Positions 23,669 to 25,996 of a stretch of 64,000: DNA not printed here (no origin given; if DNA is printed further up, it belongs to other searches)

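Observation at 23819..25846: A single 675-aa ORF fuses a GPP34/GOLPH3-like domain to a cytochrome P450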

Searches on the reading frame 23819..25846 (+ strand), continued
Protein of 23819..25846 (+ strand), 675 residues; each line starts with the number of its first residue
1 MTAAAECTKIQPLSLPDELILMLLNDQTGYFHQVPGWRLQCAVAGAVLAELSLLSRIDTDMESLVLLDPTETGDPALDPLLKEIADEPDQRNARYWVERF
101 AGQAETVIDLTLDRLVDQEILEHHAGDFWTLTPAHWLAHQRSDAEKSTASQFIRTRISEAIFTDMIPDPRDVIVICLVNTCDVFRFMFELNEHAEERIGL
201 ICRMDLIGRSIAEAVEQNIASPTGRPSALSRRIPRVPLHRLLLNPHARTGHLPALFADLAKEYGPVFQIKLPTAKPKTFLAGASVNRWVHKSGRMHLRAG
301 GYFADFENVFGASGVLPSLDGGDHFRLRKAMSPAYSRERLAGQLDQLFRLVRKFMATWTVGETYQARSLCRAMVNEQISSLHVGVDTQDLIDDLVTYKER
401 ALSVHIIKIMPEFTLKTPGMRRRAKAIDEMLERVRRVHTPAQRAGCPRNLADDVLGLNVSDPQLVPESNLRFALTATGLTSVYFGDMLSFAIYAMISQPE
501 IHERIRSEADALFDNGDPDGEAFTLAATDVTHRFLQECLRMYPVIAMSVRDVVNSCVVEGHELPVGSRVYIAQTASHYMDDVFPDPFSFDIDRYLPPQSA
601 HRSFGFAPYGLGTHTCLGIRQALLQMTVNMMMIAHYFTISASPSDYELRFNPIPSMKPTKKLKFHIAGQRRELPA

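Call 117: fold_search(model_id=the predicted structure, library=pdb)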
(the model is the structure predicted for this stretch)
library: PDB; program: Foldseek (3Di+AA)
matches with E <= 10: 1685; with E <= 0.001: 1656
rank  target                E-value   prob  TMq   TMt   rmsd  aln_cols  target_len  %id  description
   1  2j4s_A                7.1e-17  1.00  0.55  0.80   4.4       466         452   15  P450 BM3 heme domain in complex with DMSO (released 2007-05-15)
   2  5e7y_B                1.0e-16  1.00  0.55  0.80   4.1       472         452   15  Crystal structure of P450 BM3 heme domain M7 variant (released 2017-01-25)
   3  7ydl_A                1.3e-16  1.00  0.55  0.79   4.6       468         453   16  Crystal structure of the P450 BM3 heme domain mutant F87A/T268I/A184V/A82T in complex with N-imidazolyl-hexanoyl-L-phe (released 2023-07-12)
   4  5jqu_B                1.5e-16  1.00  0.56  0.81   3.9       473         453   15  Crystal structure of Cytochrome P450 BM3 heme domain G265F/T269V/L272W/L322I/F405M/A406S (WIVS-FM) variant with iron(I (released 2016-09-28)
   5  2j4s_B                1.5e-16  1.00  0.55  0.80   4.2       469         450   15  P450 BM3 heme domain in complex with DMSO (released 2007-05-15)
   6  7wzl                  1.6e-16  1.00  0.54  0.79   4.7       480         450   19  Crystal structure of Cytochrome P450 184A1 from streptomyces avermitilis (released 2023-02-22)
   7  5e7y_A                1.8e-16  1.00  0.55  0.79   4.6       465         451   15  Crystal structure of P450 BM3 heme domain M7 variant (released 2017-01-25)
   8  4hgh_A                1.9e-16  1.00  0.55  0.79   4.5       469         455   15  Crystal structure of P450 BM3 5F5 heme domain variant complexed with styrene (dataset I) (released 2013-05-01)
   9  1yqo_A                2.1e-16  1.00  0.55  0.81   4.4       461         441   16  T268A mutant heme domain of flavocytochrome P450 BM3 (released 2006-01-31)
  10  2ij3_A                2.1e-16  1.00  0.55  0.79   4.6       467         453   14  Structure of the A264H mutant of cytochrome P450 BM3 (released 2006-11-07)
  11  4due_A                2.1e-16  1.00  0.55  0.79   4.5       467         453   16  cytochrome P450 BM3h-2G9C6 MRI sensor bound to serotonin (released 2012-06-13)
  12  5jqu_G                2.3e-16  1.00  0.56  0.81   4.3       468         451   16  Crystal structure of Cytochrome P450 BM3 heme domain G265F/T269V/L272W/L322I/F405M/A406S (WIVS-FM) variant with iron(I (released 2016-09-28)
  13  1p0x_A                2.4e-16  1.00  0.55  0.82   4.2       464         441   16  F393Y mutant heme domain of flavocytochrome P450 BM3 (released 2003-12-09)
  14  9iss_A                2.4e-16  1.00  0.55  0.80   4.5       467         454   16  Crystal Structure of Cytochrome P450BM3 III-10C1 Mutant Heme Domain with N-Decanoyl-L-Homoserine Lactone (released 2024-12-04)
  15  7y0t_A                2.4e-16  1.00  0.55  0.81   4.4       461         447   16  Crystal structure of the P450 BM3 heme domain mutant F87A in complex with N-imidazolyl-hexanoyl-L-phenylalanyl-L-pheny (released 2023-06-14)
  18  7ydl_B                3.0e-16  1.00  0.55  0.80   4.6       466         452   15  Crystal structure of the P450 BM3 heme domain mutant F87A/T268I/A184V/A82T in complex with N-imidazolyl-hexanoyl-L-phe (released 2023-07-12)
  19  7y0p_A                3.4e-16  1.00  0.55  0.80   4.4       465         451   15  Crystal structure of the P450 BM3 heme domain mutant F87A/T268V/A82T/I263L in complex with N-imidazolyl-hexanoyl-L-phe (released 2023-06-14)
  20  1yqp_A                3.7e-16  1.00  0.55  0.81   4.2       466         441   15  T268N mutant cytochrome domain of flavocytochrome P450 BM3 (released 2006-01-31)
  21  7y9k_A                3.7e-16  1.00  0.55  0.80   4.3       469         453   15  Crystal structure of P450 BM3-TMK from Bacillus megaterium (released 2023-06-28)
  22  2ij2_B                3.7e-16  1.00  0.55  0.80   4.2       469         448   16  Atomic structure of the heme domain of flavocytochrome P450-BM3 (released 2006-11-07)
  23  2j1m_A                3.8e-16  1.00  0.55  0.80   4.5       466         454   15  P450 BM3 Heme domain in complex with DMSO (released 2007-05-15)
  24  7wzm                  4.0e-16  1.00  0.56  0.81   3.4       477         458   19  Crystal structure of Cytochrome P450 184A1 from streptomyces avermitilis in complex with Oleic acid (released 2023-02-22)
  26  8hou_A                4.0e-16  1.00  0.55  0.79   4.2       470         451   16  Crystal structure of the P450 BM3 heme domain mutant F87A-T268V in complex with Im-N-C4-Phe-Phe (released 2023-12-13)
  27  2ij2_A                4.4e-16  1.00  0.56  0.81   4.0       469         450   16  Atomic structure of the heme domain of flavocytochrome P450-BM3 (released 2006-11-07)
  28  3ekf_B                4.4e-16  1.00  0.55  0.80   4.2       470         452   16  Crystal structure of the A264Q heme domain of cytochrome P450 BM3 (released 2008-12-30)
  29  5jqv_H                4.4e-16  1.00  0.55  0.80   4.3       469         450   16  Crystal structure of Cytochrome P450 BM3 heme domain T269V/L272W/L322I/A406S (WIVS) variant with iron(III) deuteroporp (released 2016-09-28)
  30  7egn_A                4.5e-16  1.00  0.56  0.81   4.2       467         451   16  Crystal structure of the P450 BM3 heme domain mutant F87A in complex with N-imidazolyl-hexanoyl-L-phenylalanine and hy (released 2021-08-18)
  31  7y9k_B                4.5e-16  1.00  0.55  0.80   4.3       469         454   15  Crystal structure of P450 BM3-TMK from Bacillus megaterium (released 2023-06-28)
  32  7yd9_A                4.5e-16  1.00  0.55  0.79   4.3       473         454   15  Crystal structure of the P450 BM3 heme domain mutant F87G/T268V/A184V/A328V in complex with N-imidazolyl-hexanoyl-L-ph (released 2023-05-24)
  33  5e78_A                4.5e-16  1.00  0.55  0.81   4.4       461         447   16  Crystal structure of P450 BM3 heme domain variant complexed with Co(III)Sep (released 2016-09-28)
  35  8hot_A                4.9e-16  1.00  0.55  0.82   4.3       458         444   17  Crystal structure of the P450 BM3 heme domain mutant F87A in complex with NH2-C7-Phe-Phe (released 2023-12-13)
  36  7yjd_B                4.9e-16  1.00  0.55  0.80   4.1       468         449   16  Crystal structure of the P450 BM3 heme domain mutant F87A in complex with N-imidazolyl-hexanoyl-L-phenylalanine and hy (released 2023-07-26)
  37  8hop_B                5.4e-16  1.00  0.55  0.81   4.1       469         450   16  Crystal structure of the P450 BM3 heme domain mutant F87A in complex with Im-C6-Nap-Tyr (released 2023-12-13)
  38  7yde_A                5.4e-16  1.00  0.55  0.79   4.2       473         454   15  Crystal structure of the P450 BM3 heme domain mutant F87T/T268V/I263V in complex with N-imidazolyl-hexanoyl-L-phenylal (released 2023-05-24)
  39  7yje_A                6.1e-16  1.00  0.55  0.79   4.2       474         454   15  Crystal structure of the P450 BM3 heme domain mutant F87G/T268V/A184V/A328V in complex with N-imidazolyl-hexanoyl-L-ph (released 2023-05-24)
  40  8hou_B                6.4e-16  1.00  0.56  0.81   4.3       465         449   16  Crystal structure of the P450 BM3 heme domain mutant F87A-T268V in complex with Im-N-C4-Phe-Phe (released 2023-12-13)
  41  7wde_B                6.4e-16  1.00  0.55  0.81   4.3       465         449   15  Crystal structure of the P450 BM3 heme domain mutant F87L in complex with N-imidazolyl-hexanoyl-L-phenylalanine, styre (released 2022-12-28)
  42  8hos_B                6.4e-16  1.00  0.55  0.80   4.1       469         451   15  Crystal structure of the P450 BM3 heme domain mutant F87A in complex with Im-C6-Phe(4NO2)-Tyr (released 2023-12-13)
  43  7ydc_A                6.4e-16  1.00  0.55  0.79   4.5       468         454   16  Crystal structure of the P450 BM3 heme domain mutant F87L/T268V/V78C in complex with N-imidazolyl-pentanoyl-L-phenylal (released 2023-05-24)
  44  7yjg_B                6.4e-16  1.00  0.55  0.79   4.5       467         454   15  Crystal structure of the P450 BM3 heme domain mutant F87A/T268V/A82C/L181M in complex with N-imidazolyl-pentanoyl-L-ph (released 2023-05-24)
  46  5e78_B                6.6e-16  1.00  0.55  0.79   4.3       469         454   16  Crystal structure of P450 BM3 heme domain variant complexed with Co(III)Sep (released 2016-09-28)
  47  1p0w_A                7.2e-16  1.00  0.55  0.81   4.2       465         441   15  F393W mutant heme domain of flavocytochrome P450 BM3 (released 2003-12-09)
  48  2nnb_A                7.2e-16  1.00  0.54  0.81   4.0       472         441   15  The Q403K mutant heme domain of flavocytochrome P450 BM3 (released 2007-09-11)
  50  7ydb_B                7.2e-16  1.00  0.55  0.79   4.5       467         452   16  Crystal structure of the P450 BM3 heme domain mutant F87V/T268I in complex with N-imidazolyl-pentanoyl-L-phenylalanine (released 2023-05-24)
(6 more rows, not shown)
